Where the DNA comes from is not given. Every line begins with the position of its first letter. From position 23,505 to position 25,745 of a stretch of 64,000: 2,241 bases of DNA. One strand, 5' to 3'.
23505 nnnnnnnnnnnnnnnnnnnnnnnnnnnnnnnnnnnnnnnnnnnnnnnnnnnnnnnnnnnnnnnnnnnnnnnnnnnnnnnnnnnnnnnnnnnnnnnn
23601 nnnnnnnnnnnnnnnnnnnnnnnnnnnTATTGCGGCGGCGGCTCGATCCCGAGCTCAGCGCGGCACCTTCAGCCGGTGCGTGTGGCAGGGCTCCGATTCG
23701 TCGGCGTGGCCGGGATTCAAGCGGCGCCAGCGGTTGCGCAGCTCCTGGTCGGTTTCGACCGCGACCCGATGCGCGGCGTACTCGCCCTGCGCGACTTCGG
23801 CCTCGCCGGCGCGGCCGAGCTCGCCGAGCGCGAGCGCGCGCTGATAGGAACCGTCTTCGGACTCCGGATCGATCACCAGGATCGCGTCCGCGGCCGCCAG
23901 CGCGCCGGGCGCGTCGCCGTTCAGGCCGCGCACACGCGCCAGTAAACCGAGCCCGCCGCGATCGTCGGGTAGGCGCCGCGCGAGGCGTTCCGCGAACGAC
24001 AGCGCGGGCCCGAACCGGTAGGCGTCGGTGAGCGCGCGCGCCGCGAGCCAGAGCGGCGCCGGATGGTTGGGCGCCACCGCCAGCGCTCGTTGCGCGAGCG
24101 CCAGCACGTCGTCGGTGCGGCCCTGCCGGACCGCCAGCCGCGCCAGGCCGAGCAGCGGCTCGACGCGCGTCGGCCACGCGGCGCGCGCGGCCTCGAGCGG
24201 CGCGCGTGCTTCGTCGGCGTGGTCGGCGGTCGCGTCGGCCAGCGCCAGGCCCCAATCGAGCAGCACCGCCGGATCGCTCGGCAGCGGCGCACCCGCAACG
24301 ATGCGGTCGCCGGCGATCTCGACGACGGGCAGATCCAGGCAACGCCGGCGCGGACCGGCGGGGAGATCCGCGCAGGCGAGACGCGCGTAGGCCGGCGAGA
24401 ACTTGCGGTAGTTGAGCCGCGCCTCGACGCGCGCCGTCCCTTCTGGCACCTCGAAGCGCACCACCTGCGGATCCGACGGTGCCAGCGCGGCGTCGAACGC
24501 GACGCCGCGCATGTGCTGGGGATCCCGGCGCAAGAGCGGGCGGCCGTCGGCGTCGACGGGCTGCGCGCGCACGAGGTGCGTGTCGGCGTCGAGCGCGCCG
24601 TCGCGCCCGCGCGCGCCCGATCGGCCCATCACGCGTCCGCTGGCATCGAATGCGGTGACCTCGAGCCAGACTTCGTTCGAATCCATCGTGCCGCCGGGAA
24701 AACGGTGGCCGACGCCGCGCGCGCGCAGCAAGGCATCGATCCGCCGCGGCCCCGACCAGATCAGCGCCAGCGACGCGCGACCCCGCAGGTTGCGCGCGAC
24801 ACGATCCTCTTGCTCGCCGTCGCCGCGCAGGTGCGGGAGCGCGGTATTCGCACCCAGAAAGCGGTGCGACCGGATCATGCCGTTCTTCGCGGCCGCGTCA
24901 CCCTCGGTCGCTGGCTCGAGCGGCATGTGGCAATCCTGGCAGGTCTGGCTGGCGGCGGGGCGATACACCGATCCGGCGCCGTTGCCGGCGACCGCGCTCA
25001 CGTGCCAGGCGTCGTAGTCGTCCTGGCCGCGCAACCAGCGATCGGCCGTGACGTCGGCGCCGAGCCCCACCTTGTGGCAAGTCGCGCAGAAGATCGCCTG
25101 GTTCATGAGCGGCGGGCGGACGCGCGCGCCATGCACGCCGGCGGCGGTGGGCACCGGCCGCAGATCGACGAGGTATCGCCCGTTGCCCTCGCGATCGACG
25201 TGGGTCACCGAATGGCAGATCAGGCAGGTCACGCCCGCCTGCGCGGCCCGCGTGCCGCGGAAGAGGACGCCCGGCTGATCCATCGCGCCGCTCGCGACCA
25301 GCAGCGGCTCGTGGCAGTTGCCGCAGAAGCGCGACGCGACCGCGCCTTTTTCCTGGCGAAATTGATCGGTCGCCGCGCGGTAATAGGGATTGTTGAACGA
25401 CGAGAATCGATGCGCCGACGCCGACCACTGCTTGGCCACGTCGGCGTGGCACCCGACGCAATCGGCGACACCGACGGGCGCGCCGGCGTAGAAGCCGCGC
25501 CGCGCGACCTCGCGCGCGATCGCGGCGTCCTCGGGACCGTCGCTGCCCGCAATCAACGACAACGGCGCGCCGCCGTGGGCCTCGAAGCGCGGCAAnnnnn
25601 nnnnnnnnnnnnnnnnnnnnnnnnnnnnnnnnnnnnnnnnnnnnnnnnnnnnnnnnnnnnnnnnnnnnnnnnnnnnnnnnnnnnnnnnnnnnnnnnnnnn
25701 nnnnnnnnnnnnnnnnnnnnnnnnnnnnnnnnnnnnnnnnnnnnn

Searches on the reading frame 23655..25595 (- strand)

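Call 28: search_protein_families(library=pfam, proteins=[window:23655-25595:-], max_evalue=0.001)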
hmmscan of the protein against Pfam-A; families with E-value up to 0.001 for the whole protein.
window:23655-25595:- (646 aa): 7 families
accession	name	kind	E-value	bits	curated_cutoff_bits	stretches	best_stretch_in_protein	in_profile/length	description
PF22113.1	Mtrc-MtrF_II-IV_dom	-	1.4e-09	38.2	30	1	38-131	76-166/176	Outer membrane cytochrome MtrC/MtrF-like, domains II/IV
PF14522.11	Cytochrome_C7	-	1.7e-08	34.6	24.8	0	44-96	14-49/67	Cytochrome c7 and related cytochrome c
PF13435.11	Cytochrome_C554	-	1e-06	30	20.8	1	46-129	2-84/84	Cytochrome c554 and c-prime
PF14559.12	TPR_19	-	7.3e-06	26.7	25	1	489-554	2-67/68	Tetratricopeptide repeat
PF13428.12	TPR_14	-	0.00017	22.4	23.5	0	479-520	2-43/44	Tetratricopeptide repeat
PF14537.11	Cytochrom_c3_2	-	0.00038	21.3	25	0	66-129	28-65/79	Cytochrome c3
PF09699.15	Paired_CXXCH_1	-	0.001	19.2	20.6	0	85-129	3-37/41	Doubled CXXCH motif (Paired_CXXCH_1)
